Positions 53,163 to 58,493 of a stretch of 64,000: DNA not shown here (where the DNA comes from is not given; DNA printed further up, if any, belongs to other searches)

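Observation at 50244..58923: SPFH/flotillin, NfeD-like protein, giant MoxR-type AAA+ protein and a coupled rhomboid protease: a candidate undescribed membrane-microdomain proteolysis module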

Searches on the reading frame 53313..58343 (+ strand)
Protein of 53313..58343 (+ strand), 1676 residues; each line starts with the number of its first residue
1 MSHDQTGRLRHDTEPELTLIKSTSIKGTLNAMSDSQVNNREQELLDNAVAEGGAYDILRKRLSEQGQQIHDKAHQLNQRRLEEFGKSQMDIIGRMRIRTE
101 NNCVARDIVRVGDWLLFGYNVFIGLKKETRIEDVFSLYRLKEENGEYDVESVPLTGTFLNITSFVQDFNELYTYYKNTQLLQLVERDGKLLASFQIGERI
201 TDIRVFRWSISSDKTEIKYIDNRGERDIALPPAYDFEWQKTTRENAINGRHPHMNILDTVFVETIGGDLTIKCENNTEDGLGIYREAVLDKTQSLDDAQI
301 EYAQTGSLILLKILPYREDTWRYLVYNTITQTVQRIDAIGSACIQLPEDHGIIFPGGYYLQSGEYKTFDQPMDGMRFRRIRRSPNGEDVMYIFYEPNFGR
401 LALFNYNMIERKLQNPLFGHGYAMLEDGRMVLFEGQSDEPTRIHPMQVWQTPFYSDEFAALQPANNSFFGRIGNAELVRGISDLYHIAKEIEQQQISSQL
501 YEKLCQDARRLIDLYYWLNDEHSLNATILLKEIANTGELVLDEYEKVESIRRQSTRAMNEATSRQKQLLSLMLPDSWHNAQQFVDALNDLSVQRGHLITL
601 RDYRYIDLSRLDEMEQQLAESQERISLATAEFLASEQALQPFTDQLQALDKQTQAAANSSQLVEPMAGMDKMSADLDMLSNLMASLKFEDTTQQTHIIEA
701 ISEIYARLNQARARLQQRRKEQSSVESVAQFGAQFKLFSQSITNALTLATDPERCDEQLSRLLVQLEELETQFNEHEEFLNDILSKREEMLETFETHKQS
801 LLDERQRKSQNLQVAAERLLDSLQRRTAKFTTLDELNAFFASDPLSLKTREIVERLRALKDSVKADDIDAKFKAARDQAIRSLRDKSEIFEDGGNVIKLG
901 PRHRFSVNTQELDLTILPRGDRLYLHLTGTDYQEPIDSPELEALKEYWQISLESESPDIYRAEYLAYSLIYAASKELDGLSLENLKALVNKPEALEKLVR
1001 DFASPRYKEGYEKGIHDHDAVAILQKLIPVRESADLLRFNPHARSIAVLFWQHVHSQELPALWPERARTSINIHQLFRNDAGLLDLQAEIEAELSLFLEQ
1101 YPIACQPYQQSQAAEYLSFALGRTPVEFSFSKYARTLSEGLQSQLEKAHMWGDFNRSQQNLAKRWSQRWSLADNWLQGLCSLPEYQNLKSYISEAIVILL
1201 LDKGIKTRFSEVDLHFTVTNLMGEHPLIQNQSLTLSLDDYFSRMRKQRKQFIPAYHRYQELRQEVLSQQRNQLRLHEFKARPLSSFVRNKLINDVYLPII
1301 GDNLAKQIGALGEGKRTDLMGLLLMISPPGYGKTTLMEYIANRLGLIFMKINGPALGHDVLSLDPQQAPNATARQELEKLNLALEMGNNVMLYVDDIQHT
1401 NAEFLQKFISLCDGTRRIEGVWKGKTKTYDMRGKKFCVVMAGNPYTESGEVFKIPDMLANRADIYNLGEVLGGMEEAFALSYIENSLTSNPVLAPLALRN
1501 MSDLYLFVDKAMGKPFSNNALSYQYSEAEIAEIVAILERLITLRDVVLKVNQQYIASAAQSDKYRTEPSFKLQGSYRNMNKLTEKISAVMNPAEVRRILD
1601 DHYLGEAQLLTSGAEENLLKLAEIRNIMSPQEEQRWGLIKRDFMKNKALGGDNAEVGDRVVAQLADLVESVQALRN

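Call 3: search_protein_families(library=pfam, proteins=[window:53313-58343:+], max_evalue=0.01)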
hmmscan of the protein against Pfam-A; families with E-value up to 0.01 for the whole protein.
window:53313-58343:+ (1676 aa): 6 families
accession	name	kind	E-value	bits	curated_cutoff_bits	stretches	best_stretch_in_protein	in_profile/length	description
PF12458.13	DUF3686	-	4.7e-206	685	25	1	70-516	3-448/448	ATPase involved in DNA repair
PF25472.1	DUF7902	-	1.2e-26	93.2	26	1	637-721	1-85/85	Domain of unknown function (DUF7902)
PF00004.35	AAA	-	2.9e-06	28.2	21.2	1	1323-1399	1-68/131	ATPase family associated with various cellular activities (AAA)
PF07728.20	AAA_5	-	4.2e-05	24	22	1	1323-1450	2-127/139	AAA domain (dynein-related subfamily)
PF13401.12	AAA_22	-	0.00028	21.7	27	1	1321-1413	6-109/130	AAA domain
PF05496.18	RuvB_N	-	0.00077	19.7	27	1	1315-1358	28-71/159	Holliday junction DNA helicase RuvB P-loop domain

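Call 4: search_protein_families(library=ncbifam, proteins=[window:53313-58343:+], max_evalue=0.01)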
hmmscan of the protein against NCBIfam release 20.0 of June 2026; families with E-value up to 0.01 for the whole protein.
window:53313-58343:+ (1676 aa): 2 families
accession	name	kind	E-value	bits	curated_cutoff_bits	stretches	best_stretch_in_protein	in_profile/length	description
NF000868.0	PRK00080.1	equivalog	0.00034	19.6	282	1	1315-1358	46-89/330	Holliday junction branch migration DNA helicase RuvB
TIGR00635.1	ruvB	equivalog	0.001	18.2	299.05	1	1315-1357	25-67/305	Holliday junction branch migration DNA helicase RuvB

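Call 6: search_protein_families(library=padloc, proteins=[window:53313-58343:+], max_evalue=0.01)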
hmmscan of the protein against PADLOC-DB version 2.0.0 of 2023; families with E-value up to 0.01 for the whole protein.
window:53313-58343:+ (1676 aa): 0 families

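Call 8: search_solved_structures(query=window:53313-58343:+, max_evalue=0.1)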
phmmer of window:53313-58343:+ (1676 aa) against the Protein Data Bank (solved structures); distinct sequences matched with E-value up to 0.1: 74 (the best 60 are shown).
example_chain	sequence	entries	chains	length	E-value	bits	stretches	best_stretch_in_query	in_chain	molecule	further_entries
7wub_D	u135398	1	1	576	0.00074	20.3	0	1323-1359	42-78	Transitional endoplasmic reticulum ATPase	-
7wub_C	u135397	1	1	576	0.00074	20.3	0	1323-1359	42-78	Transitional endoplasmic reticulum ATPase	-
6chs_H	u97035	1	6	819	0.00077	20.3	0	1323-1406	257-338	Putative cell division control protein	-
6mck_A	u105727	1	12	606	0.00085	20.1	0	1323-1359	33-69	Transitional endoplasmic reticulum ATPase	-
7rlj_A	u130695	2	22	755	0.0014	19.4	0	1323-1359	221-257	Transitional endoplasmic reticulum ATPase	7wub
7lmy_A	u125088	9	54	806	0.0014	19.4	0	1321-1359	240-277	Transitional endoplasmic reticulum ATPase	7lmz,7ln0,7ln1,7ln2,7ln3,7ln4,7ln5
7rlb_A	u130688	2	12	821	0.0015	19.3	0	1321-1359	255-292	Transitional endoplasmic reticulum ATPase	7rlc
8yka_A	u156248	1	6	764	0.0015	19.3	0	1323-1359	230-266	Transitional endoplasmic reticulum ATPase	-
5c18_A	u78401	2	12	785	0.0016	19.2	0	1323-1359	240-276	Transitional endoplasmic reticulum ATPase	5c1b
7y4w_A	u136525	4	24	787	0.0016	19.2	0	1323-1359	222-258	Transitional endoplasmic reticulum ATPase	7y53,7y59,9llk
5c19_A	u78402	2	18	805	0.0016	19.2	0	1323-1359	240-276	Transitional endoplasmic reticulum ATPase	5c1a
7rlf_A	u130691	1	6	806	0.0017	19.2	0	1323-1359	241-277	Transitional endoplasmic reticulum ATPase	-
7k57_A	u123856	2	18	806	0.0017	19.2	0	1323-1359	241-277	Transitional endoplasmic reticulum ATPase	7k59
10qq_A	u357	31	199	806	0.0017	19.2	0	1323-1359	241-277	Transitional endoplasmic reticulum ATPase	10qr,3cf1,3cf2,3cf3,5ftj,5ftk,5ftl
7bp8_A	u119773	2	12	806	0.0017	19.2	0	1323-1359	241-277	Transitional endoplasmic reticulum ATPase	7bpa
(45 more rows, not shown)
